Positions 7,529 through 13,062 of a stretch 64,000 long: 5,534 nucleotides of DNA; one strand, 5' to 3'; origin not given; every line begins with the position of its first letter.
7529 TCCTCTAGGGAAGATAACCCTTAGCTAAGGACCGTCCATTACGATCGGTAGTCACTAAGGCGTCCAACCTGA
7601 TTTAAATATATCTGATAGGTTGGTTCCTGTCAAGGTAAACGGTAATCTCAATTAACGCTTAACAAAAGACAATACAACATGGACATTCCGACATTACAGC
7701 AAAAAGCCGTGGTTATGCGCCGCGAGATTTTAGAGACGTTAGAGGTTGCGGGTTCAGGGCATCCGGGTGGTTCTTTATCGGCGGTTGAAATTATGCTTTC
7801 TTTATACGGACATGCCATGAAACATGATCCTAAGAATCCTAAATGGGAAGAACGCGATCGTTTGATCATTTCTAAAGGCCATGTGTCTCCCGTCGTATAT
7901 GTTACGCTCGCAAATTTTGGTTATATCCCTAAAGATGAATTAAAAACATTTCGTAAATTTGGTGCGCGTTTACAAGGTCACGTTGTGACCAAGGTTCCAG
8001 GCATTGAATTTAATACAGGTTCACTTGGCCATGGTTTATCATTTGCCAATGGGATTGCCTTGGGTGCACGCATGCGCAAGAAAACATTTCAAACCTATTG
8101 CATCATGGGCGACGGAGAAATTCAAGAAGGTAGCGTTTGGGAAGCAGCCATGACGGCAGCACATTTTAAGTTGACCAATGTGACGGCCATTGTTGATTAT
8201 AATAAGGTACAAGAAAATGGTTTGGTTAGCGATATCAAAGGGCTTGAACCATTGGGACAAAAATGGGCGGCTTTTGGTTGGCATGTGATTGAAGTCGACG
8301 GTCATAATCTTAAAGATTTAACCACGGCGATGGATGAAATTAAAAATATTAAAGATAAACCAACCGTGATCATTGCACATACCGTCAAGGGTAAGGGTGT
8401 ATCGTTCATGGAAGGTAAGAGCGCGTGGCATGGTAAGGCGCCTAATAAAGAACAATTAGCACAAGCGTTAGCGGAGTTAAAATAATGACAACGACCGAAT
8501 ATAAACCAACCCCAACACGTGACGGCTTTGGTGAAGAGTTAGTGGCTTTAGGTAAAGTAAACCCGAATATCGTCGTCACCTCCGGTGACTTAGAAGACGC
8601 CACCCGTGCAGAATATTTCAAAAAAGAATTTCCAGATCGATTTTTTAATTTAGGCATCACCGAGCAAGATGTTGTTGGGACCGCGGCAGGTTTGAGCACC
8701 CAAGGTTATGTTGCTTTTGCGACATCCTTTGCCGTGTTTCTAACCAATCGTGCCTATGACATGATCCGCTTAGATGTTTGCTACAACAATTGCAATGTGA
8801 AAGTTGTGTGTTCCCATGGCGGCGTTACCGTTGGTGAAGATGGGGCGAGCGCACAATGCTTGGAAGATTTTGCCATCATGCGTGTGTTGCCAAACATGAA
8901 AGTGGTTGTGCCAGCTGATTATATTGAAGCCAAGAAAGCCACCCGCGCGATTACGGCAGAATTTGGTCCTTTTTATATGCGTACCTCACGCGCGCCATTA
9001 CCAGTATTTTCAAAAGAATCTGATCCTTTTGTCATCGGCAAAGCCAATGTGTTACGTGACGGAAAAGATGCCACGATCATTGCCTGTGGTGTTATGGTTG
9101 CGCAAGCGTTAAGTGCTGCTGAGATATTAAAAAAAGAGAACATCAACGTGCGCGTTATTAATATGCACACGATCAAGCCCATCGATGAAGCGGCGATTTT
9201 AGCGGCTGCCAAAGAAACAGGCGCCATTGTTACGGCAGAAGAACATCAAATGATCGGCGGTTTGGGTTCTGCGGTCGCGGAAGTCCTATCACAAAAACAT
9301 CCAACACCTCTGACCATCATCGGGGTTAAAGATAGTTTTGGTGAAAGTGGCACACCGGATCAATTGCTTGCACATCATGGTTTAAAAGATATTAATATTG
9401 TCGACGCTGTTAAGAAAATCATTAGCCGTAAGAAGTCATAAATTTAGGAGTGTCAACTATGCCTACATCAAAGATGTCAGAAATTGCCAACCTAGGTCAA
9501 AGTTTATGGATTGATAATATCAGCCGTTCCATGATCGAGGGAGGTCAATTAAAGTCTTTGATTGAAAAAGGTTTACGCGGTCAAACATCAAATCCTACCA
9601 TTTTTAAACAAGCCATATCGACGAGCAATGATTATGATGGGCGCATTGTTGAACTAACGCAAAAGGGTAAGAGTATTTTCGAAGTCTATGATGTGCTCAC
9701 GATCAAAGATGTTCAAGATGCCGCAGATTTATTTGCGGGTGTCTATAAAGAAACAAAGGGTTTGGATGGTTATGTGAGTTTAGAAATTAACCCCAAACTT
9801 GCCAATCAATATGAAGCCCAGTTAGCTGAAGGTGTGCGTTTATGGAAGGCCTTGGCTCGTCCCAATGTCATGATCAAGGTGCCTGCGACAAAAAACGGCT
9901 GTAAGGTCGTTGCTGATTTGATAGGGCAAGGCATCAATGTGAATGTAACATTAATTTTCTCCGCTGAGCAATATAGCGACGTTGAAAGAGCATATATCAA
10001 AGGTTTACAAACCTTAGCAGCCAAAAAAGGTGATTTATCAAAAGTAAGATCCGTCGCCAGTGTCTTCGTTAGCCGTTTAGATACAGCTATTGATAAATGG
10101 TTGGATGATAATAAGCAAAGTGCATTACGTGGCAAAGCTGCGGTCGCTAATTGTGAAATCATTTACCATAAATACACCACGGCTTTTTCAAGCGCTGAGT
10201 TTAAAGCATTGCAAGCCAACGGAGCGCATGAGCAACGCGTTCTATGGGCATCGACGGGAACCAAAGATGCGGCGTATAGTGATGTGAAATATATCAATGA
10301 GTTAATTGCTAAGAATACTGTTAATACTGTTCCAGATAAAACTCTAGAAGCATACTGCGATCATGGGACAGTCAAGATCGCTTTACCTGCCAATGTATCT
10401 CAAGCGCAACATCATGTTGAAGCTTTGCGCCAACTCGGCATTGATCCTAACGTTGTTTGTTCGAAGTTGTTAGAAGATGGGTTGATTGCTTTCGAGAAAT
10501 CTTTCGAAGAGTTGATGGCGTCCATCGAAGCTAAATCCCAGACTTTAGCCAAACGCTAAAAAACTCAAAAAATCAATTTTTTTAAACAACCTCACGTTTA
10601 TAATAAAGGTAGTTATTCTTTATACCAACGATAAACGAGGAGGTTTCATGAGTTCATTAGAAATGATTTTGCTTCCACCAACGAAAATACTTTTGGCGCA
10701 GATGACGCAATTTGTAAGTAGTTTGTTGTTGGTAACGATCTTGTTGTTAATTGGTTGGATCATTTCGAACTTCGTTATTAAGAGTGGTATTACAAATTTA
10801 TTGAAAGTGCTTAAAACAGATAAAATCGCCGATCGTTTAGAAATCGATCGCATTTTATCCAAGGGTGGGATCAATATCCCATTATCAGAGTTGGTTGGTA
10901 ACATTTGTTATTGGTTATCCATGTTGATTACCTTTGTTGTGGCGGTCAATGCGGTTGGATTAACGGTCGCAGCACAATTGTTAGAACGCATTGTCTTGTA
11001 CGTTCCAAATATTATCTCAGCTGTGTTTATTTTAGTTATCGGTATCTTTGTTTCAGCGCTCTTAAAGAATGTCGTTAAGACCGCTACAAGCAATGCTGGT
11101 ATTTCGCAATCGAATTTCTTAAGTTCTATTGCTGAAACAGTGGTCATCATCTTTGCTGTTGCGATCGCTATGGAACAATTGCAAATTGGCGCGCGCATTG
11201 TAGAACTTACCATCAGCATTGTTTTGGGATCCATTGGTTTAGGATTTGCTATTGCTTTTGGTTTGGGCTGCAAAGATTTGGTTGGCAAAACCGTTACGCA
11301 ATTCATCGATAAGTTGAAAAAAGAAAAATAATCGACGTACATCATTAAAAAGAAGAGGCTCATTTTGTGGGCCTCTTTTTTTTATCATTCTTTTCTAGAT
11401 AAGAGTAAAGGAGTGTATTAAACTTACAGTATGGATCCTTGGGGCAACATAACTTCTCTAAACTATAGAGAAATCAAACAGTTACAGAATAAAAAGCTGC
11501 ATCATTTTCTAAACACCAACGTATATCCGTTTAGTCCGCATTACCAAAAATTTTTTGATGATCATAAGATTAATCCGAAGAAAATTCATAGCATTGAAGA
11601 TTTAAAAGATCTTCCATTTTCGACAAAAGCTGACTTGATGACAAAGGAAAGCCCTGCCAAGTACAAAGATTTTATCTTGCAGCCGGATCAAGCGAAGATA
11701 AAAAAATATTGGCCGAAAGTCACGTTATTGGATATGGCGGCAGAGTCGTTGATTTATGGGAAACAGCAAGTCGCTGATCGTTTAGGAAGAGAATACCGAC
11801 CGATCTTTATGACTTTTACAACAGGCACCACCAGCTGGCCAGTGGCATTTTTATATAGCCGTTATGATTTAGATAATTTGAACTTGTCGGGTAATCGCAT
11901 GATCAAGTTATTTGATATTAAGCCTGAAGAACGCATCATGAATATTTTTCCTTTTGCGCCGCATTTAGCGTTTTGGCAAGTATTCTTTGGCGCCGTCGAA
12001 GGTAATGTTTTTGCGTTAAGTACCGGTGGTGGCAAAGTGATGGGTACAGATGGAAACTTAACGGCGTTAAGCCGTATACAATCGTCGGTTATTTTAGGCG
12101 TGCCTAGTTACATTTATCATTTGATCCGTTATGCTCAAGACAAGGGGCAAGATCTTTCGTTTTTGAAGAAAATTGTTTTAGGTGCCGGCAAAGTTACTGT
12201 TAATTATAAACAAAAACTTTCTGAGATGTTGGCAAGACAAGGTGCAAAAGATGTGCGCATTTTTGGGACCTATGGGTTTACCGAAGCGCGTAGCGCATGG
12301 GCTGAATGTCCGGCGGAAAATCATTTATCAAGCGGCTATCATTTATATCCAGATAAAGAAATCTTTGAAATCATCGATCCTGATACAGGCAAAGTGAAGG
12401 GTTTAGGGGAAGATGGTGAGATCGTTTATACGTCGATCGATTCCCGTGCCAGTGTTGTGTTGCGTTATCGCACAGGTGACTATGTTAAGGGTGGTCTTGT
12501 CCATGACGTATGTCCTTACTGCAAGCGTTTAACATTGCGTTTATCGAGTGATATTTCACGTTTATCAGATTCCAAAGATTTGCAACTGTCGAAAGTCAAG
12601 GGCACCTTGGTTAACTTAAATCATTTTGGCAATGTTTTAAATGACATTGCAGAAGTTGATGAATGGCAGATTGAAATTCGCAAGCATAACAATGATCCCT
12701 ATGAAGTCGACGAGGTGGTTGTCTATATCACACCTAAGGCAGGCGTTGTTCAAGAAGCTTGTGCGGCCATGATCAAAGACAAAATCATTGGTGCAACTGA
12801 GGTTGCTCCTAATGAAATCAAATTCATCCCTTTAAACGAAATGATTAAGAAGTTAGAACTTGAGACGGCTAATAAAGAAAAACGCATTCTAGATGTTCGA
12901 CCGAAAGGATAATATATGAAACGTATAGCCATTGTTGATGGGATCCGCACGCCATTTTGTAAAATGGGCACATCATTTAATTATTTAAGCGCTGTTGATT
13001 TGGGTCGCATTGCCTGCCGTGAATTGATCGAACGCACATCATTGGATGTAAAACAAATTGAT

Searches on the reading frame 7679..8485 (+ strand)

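Call 91: search_protein_families(library=pfam, proteins=[window:7679-8485:+], max_evalue=0.000001)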
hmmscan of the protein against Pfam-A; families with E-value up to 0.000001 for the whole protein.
window:7679-8485:+ (268 aa): 2 families
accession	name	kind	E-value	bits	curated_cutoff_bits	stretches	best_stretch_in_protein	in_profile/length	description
PF00456.26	Transketolase_N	-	3e-54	184.7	22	1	13-263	9-271/334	Transketolase, thiamine diphosphate binding domain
PF13292.11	DXP_synthase_N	-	1.3e-11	44.8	21.2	1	5-176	17-172/274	1-deoxy-D-xylulose-5-phosphate synthase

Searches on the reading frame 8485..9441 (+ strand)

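Call 91: search_protein_families(library=pfam, proteins=[window:8485-9441:+], max_evalue=0.000001)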
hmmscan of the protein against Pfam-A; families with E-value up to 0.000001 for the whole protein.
window:8485-9441:+ (318 aa): 3 families
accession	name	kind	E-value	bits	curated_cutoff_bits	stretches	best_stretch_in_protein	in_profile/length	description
PF02779.29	Transket_pyr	-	1.7e-38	132.4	27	1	10-172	4-172/174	Transketolase, pyrimidine binding domain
PF02780.25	Transketolase_C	-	2.1e-34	118.6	25.9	1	185-302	1-121/124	Transketolase, C-terminal domain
PF22613.1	Transketolase_C_1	-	1.7e-08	35.1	27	1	192-300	10-112/113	Transketolase-like TK C-terminal domain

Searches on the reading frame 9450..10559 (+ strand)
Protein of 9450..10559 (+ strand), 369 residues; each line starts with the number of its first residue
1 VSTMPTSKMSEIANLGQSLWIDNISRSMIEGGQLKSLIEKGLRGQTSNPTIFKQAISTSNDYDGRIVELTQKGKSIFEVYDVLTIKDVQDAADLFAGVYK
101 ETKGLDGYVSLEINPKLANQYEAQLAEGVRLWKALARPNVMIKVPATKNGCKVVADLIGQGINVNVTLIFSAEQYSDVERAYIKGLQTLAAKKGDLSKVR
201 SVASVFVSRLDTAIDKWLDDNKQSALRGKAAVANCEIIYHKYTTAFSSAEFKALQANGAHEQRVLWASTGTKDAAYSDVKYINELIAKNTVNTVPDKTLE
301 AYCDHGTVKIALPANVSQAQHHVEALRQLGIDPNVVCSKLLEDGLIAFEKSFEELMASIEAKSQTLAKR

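Call 91: search_protein_families(library=pfam, proteins=[window:9450-10559:+], max_evalue=0.000001)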
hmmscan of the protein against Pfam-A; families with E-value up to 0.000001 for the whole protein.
window:9450-10559:+ (369 aa): 1 family
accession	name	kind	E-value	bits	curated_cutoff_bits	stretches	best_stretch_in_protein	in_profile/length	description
PF00923.25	TAL_FSA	-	2e-77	260.8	27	1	19-359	1-285/285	Transaldolase/Fructose-6-phosphate aldolase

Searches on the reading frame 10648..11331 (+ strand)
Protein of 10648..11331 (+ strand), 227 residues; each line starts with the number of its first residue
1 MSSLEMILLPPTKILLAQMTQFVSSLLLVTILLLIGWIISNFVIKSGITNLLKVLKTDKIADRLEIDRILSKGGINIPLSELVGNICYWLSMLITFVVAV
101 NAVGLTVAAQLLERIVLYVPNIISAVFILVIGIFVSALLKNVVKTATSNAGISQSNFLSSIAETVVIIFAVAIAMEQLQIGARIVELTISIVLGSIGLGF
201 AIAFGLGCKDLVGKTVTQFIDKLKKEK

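Call 50: search_protein_families(library=pfam, proteins=[window:10648-11331:+], max_evalue=0.00001)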
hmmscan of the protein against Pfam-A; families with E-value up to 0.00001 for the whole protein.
window:10648-11331:+ (227 aa): 1 family
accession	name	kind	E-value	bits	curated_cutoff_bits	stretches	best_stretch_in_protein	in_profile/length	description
PF05552.17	MS_channel_1st_1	-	1.4e-10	41.3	22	1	108-152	3-47/50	Mechanosensitive ion channel, conserved TM helix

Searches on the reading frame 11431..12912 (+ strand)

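Call 91: search_protein_families(library=pfam, proteins=[window:11431-12912:+], max_evalue=0.000001)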
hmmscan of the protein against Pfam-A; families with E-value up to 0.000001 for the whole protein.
window:11431-12912:+ (493 aa): 1 family
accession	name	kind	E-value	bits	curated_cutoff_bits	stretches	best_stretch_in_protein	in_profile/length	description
PF00501.34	AMP-binding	-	1.7e-14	53.9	29.9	1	112-333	152-374/384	AMP-binding enzyme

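Call 93: search_protein_families(library=ncbifam, proteins=[window:11431-12912:+], max_evalue=1e-10)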
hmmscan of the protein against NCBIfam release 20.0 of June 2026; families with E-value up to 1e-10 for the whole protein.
window:11431-12912:+ (493 aa): 5 families
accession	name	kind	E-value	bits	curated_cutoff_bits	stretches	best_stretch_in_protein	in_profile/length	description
NF053551.1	FlxY_rubin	equivalog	4.8e-45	154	520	1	128-490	81-424/424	flexirubin biosynthesis putative acyl-CoA ligase FlxY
NF041878.1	paak_haloarch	equivalog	2.6e-34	118.5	700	1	130-488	88-425/427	phenylacetate--CoA ligase PaaK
NF045666.1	DVU1553_fam_AMP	equivalog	2.7e-27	95.7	300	1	9-375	17-328/331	DVU_1553 family AMP-dependent CoA ligase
TIGR02155.1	PA_CoA_ligase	equivalog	4.9e-23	81.3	646.3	1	130-353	83-298/422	phenylacetate--CoA ligase PaaK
TIGR03335.1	F390_ftsA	equivalog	8.3e-13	47.8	458.7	0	6-84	5-81/445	coenzyme F390 synthetase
